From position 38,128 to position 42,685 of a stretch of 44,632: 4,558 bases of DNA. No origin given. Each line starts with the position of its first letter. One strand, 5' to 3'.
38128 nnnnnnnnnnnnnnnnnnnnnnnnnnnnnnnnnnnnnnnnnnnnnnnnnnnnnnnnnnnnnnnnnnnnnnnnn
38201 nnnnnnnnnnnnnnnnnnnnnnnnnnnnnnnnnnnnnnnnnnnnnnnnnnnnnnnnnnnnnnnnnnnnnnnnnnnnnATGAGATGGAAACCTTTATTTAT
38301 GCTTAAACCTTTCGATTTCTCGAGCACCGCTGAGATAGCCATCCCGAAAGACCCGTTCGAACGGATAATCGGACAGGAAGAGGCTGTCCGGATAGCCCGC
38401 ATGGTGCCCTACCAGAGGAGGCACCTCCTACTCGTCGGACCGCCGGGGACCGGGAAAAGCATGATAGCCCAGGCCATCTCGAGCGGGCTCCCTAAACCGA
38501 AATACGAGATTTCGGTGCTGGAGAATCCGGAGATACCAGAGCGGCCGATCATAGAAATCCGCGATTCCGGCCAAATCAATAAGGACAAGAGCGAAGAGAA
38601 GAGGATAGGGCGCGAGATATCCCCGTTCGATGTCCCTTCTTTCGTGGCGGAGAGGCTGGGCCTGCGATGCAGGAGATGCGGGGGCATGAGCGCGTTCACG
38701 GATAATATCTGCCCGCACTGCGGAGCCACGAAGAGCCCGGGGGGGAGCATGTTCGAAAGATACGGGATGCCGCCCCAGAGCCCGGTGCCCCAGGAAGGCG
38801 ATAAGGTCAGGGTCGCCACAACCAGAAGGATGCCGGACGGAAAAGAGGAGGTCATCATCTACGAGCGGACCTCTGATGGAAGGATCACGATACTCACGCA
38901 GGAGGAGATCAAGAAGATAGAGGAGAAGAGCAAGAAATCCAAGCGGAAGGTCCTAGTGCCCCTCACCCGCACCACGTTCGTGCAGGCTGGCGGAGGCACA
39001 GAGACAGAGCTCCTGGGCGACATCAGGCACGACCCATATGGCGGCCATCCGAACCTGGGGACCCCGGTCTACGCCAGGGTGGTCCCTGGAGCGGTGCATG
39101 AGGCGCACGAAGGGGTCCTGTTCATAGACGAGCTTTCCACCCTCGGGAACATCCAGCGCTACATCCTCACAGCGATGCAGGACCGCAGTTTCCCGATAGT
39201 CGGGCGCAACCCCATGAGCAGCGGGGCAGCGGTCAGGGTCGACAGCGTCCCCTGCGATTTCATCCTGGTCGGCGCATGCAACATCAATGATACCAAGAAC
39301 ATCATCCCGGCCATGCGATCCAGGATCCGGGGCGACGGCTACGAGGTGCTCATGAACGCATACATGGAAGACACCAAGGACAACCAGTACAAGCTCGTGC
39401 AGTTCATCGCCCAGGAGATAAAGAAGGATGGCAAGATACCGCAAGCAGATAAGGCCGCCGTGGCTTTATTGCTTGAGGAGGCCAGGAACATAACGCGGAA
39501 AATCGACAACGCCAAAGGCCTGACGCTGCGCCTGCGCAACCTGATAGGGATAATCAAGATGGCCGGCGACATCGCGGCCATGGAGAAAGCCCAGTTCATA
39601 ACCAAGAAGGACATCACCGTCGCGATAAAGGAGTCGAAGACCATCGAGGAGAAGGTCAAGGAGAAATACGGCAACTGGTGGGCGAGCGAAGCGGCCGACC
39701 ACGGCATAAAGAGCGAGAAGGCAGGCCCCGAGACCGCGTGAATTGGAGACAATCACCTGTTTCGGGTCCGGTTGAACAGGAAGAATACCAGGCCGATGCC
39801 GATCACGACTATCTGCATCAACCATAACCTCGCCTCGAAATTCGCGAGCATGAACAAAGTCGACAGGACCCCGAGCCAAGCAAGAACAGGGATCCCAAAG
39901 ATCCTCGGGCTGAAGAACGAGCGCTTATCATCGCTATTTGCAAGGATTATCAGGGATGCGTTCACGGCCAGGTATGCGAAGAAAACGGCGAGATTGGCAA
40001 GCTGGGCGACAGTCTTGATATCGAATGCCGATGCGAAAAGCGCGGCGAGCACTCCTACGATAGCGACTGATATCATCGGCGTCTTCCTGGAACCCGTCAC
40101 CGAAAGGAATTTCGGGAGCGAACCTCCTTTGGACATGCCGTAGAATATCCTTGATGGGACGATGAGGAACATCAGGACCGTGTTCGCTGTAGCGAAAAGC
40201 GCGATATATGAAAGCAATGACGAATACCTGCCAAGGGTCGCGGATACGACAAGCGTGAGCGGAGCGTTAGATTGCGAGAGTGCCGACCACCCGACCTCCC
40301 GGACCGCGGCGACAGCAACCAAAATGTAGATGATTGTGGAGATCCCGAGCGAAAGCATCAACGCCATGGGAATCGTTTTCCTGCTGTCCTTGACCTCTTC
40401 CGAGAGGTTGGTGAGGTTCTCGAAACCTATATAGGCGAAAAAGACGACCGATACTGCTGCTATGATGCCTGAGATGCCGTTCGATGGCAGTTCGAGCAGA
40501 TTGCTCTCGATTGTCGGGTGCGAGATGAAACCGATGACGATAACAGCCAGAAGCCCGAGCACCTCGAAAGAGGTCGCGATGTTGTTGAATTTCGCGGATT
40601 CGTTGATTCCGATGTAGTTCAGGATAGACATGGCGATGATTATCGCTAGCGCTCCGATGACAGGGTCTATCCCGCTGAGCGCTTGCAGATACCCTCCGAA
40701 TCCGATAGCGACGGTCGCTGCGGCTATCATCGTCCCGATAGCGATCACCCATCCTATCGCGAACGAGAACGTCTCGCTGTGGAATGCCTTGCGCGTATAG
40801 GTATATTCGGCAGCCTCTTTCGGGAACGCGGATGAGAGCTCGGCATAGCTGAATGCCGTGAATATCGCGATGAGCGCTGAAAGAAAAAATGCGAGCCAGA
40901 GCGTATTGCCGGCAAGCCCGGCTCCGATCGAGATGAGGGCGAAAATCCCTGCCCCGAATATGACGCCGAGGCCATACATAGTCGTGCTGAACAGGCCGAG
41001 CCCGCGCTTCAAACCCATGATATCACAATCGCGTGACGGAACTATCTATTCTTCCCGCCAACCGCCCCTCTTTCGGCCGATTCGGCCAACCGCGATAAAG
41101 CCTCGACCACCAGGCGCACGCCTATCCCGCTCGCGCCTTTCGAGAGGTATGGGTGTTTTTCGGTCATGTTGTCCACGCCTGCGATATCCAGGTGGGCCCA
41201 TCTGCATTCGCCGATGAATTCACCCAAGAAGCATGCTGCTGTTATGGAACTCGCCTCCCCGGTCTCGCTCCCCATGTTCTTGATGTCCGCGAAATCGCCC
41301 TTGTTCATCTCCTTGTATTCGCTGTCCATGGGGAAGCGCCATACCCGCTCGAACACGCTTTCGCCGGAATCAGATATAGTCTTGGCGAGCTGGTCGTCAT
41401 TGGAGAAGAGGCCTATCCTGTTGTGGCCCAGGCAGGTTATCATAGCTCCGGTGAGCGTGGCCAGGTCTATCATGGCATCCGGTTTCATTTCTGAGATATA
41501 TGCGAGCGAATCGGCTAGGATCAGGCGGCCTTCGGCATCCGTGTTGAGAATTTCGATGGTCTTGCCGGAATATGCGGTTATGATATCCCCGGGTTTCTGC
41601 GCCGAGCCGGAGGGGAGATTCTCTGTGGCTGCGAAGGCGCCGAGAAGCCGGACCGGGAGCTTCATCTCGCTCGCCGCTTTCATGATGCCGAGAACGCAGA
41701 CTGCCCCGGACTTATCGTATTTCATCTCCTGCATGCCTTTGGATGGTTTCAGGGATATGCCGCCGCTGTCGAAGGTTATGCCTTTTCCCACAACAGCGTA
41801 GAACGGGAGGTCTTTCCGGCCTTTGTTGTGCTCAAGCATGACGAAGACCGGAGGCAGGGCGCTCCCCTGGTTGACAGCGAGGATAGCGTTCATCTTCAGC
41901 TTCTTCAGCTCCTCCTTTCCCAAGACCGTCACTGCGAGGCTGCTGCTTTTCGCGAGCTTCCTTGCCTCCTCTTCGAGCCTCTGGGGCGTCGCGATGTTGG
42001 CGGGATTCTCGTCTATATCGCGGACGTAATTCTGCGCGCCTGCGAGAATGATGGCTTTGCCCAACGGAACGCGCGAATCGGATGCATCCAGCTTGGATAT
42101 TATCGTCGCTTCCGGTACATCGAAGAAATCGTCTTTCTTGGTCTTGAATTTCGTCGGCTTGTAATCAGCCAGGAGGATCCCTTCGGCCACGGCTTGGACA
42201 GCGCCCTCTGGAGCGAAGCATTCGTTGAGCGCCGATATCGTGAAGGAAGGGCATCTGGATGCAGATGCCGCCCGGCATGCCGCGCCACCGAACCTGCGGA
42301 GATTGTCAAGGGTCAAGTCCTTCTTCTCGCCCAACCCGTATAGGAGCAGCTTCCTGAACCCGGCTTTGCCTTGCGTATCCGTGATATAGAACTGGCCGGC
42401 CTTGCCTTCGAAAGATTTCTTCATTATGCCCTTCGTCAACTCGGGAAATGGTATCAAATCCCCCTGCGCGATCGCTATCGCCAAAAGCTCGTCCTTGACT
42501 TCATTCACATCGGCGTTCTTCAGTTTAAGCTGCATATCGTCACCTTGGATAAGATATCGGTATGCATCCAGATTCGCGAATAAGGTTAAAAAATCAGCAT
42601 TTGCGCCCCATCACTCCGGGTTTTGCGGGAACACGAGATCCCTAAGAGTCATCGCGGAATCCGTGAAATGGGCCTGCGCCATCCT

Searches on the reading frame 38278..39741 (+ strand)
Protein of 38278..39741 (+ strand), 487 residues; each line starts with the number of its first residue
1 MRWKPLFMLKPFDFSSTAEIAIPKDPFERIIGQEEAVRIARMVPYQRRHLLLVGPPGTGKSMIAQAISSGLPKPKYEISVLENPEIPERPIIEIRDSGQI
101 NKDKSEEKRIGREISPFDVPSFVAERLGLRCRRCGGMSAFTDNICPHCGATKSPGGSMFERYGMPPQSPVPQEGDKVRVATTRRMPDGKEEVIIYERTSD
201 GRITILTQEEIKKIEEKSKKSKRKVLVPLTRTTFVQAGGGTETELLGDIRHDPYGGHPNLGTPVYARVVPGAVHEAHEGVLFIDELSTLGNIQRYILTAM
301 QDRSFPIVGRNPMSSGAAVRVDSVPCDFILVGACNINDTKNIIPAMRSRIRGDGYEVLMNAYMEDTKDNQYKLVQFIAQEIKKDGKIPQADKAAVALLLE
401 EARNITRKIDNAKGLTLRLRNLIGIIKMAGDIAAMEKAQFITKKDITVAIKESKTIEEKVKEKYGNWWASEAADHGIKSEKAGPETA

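Call 27: search_protein_families(library=pfam, proteins=[window:38278-39741:+], max_evalue=0.01)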
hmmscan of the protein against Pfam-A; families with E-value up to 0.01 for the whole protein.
window:38278-39741:+ (487 aa): 17 families
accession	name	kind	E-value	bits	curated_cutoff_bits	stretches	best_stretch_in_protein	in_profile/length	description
PF01078.27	Mg_chelatase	-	5.9e-14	52.4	20.3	2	27-77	2-52/207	Magnesium chelatase, subunit ChlI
PF00158.32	Sigma54_activat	-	2.7e-09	37.4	20.2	1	270-313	86-130/168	Sigma-54 interaction domain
PF07728.20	AAA_5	-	5.5e-08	33.3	22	1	49-78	1-31/139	AAA domain (dynein-related subfamily)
PF00004.35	AAA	-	2.4e-07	31.7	21.2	1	50-80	1-31/131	ATPase family associated with various cellular activities (AAA)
PF05496.18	RuvB_N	-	7.4e-06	26.2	27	0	40-71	26-57/159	Holliday junction DNA helicase RuvB P-loop domain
PF00493.29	MCM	-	5.4e-05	22.9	23.3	0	231-303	83-148/224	MCM P-loop domain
PF12775.13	AAA_7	-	6e-05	23.1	25.8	1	42-80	28-66/181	P-loop containing dynein motor region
PF20720.3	nSTAND3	-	0.00018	21.7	27.2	1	36-85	6-55/155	Novel STAND NTPase 3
PF20030.5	bpMoxR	-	0.00018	21.1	27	1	29-76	13-60/205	MoxR domain in the MoxR-vWA-beta-propeller ternary systems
PF13401.12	AAA_22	-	0.0004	21.1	27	1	46-73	4-31/130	AAA domain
PF20436.4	LonB_AAA-LID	-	0.00053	20.4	22.4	1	391-453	3-62/65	Archaeal LonB, AAA+ ATPase LID domain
PF06068.19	TIP49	-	0.0012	18.5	23.8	0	28-72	24-75/347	TIP49 P-loop domain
PF23458.2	DUF7130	-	0.0026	18.1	35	1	121-152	46-80/89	Domain of unknown function (DUF7130)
PF08298.17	AAA_PrkA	-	0.0035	16.9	25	1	43-116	81-156/358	PrkA AAA domain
PF13248.11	Zn_ribbon_3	-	0.0053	16.6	27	1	130-150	4-24/26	zinc-ribbon domain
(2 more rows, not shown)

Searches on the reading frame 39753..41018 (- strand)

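Call 27: search_protein_families(library=pfam, proteins=[window:39753-41018:-], max_evalue=0.01)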
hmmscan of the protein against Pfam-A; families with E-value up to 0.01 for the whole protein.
window:39753-41018:- (421 aa): 2 families
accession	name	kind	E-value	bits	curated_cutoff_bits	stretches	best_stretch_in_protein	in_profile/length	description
PF13520.12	AA_permease_2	-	1e-46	160.2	27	1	7-394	1-404/427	Amino acid permease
PF00324.27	AA_permease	-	2.7e-34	119.1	24.6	1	13-396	3-424/470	Amino acid permease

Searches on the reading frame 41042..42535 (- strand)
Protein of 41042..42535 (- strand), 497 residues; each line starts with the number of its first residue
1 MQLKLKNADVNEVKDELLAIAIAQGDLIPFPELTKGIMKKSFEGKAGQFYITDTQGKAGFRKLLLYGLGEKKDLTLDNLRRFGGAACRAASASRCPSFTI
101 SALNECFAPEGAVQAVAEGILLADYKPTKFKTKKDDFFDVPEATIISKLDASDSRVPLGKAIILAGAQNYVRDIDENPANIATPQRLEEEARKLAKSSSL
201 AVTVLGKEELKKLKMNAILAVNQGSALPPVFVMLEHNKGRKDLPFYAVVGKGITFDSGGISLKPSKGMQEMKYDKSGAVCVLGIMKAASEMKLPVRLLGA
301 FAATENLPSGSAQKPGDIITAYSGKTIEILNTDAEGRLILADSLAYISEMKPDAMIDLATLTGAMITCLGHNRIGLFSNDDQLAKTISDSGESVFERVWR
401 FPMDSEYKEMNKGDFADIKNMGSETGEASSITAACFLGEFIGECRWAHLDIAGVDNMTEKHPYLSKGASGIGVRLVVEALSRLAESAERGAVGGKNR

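Call 27: search_protein_families(library=pfam, proteins=[window:41042-42535:-], max_evalue=0.01)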
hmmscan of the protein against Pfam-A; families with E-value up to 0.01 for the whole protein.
window:41042-42535:- (497 aa): 2 families
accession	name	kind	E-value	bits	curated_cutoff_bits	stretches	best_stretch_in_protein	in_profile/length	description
PF00883.26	Peptidase_M17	-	1.3e-115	386.4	25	1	169-476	1-309/310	Cytosol aminopeptidase family, catalytic domain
PF02789.23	Peptidase_M17_N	-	7.7e-16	58.6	23.4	1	33-134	25-129/129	Cytosol aminopeptidase family, N-terminal domain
